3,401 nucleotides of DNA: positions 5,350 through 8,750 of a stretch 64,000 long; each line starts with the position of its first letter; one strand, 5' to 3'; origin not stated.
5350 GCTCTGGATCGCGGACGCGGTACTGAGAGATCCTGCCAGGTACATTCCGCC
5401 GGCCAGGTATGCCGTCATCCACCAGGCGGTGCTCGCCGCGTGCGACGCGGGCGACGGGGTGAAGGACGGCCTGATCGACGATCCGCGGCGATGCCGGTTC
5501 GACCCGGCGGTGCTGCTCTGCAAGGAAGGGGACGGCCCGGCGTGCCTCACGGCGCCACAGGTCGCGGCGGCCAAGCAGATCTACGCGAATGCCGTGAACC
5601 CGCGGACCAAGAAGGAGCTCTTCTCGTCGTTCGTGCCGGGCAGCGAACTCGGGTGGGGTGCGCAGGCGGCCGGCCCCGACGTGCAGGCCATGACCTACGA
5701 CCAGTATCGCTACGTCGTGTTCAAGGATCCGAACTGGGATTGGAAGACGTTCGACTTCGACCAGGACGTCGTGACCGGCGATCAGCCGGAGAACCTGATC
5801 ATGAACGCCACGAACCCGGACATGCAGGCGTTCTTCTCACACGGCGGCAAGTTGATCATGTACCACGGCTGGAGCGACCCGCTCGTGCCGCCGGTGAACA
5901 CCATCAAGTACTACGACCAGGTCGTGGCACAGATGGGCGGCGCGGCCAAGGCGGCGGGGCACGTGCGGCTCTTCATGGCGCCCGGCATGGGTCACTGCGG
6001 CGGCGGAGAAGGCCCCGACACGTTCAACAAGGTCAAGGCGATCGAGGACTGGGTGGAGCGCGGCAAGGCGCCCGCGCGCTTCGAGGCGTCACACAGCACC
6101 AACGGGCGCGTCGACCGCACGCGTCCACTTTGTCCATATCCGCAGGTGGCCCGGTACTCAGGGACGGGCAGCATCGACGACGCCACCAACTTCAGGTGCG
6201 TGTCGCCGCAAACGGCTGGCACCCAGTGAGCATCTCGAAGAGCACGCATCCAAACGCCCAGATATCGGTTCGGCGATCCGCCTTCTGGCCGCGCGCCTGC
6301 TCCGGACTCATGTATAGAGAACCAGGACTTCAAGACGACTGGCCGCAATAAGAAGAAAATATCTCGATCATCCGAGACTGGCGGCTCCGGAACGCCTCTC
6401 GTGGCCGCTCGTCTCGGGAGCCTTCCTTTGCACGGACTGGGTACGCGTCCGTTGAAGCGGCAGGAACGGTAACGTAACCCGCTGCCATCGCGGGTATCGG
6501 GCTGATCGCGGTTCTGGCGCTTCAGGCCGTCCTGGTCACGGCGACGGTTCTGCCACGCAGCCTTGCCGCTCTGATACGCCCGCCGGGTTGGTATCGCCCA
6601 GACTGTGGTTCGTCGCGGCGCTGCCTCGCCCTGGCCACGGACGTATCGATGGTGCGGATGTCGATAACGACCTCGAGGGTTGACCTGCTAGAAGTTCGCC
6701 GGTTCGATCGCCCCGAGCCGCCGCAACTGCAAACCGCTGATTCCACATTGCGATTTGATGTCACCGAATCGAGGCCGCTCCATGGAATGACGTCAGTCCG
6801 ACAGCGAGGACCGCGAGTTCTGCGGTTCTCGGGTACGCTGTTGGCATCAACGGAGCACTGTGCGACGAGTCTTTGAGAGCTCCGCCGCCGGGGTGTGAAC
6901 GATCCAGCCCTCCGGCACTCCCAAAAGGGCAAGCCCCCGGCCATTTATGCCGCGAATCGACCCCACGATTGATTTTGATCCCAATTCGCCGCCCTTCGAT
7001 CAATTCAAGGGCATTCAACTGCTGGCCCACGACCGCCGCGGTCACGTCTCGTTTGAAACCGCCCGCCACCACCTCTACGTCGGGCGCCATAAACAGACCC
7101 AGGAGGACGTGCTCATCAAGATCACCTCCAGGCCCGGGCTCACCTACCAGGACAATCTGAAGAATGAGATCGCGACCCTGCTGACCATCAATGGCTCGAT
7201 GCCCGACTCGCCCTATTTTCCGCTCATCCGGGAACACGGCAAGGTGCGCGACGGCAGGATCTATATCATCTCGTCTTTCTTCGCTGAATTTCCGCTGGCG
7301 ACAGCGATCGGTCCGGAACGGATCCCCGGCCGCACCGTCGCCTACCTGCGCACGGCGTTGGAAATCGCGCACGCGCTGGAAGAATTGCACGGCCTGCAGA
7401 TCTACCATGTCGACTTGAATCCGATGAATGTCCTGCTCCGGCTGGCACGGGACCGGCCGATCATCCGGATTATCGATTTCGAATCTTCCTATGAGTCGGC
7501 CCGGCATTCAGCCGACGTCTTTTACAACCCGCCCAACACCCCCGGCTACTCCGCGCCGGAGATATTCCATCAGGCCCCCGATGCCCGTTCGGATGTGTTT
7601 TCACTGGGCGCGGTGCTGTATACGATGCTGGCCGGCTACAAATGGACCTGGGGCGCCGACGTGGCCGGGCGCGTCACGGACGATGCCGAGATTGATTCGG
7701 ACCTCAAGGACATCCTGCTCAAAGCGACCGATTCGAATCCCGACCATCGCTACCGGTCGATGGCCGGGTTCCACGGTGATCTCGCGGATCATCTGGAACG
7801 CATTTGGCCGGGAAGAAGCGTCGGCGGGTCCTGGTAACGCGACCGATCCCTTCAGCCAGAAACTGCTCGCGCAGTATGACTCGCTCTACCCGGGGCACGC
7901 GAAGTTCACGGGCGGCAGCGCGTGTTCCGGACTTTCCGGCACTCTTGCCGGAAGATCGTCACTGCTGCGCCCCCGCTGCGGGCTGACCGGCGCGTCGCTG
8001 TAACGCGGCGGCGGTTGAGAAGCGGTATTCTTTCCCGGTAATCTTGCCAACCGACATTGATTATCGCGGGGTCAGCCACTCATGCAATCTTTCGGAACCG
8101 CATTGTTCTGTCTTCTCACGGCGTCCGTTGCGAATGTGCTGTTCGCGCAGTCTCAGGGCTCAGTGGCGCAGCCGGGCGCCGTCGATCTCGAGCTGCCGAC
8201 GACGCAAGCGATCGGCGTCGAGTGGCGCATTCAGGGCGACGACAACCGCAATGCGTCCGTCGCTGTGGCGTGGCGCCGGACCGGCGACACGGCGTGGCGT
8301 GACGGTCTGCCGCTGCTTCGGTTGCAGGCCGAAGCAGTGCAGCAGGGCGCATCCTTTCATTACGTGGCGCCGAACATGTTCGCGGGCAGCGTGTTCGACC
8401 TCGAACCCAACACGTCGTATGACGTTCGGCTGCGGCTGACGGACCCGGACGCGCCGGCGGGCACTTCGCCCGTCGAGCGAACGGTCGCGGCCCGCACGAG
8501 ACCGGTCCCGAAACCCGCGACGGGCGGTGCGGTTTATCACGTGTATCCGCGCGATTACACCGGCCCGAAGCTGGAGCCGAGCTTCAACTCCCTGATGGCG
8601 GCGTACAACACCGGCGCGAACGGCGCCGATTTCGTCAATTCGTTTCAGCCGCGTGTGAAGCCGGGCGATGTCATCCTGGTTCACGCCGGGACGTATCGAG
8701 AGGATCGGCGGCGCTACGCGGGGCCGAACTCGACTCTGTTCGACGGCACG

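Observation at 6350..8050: Low-GC island carrying a divergent stand-alone protein-kinase-like gene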

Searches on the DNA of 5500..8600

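Call 7: search_rna_families(source=window, start=5500, end=8600, threshold=evalue, max_evalue=1)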
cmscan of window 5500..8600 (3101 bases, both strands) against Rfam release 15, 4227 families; matches with E-value up to 1: 0.
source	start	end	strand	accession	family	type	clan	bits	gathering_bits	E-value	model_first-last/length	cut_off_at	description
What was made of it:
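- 6330..6946 (.): Unassigned spacer with no detectable gene, RNA family, promoter consensus or repeat. It includes an AT-rich patch at about 6340-6380. Rfam search found nothing (call 7).
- Tried and rejected: Regulatory RNA: an Rfam scan of 5500-8600 at E <= 1 found nothing (call 7).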

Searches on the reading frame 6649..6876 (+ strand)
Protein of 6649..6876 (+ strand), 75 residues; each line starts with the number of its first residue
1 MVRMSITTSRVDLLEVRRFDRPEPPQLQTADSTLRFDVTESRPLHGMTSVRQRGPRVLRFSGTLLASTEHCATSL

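Call 57: search_protein_families(library=pfam, proteins=[window:6649-6876:+], max_evalue=1)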
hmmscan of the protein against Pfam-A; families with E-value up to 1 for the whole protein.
window:6649-6876:+ (75 aa): 0 families
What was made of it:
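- Tried and rejected: Longer pseudogene upstream: I looked beyond the 45-codon relic in all three minus-strand frames and found none (call 57).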
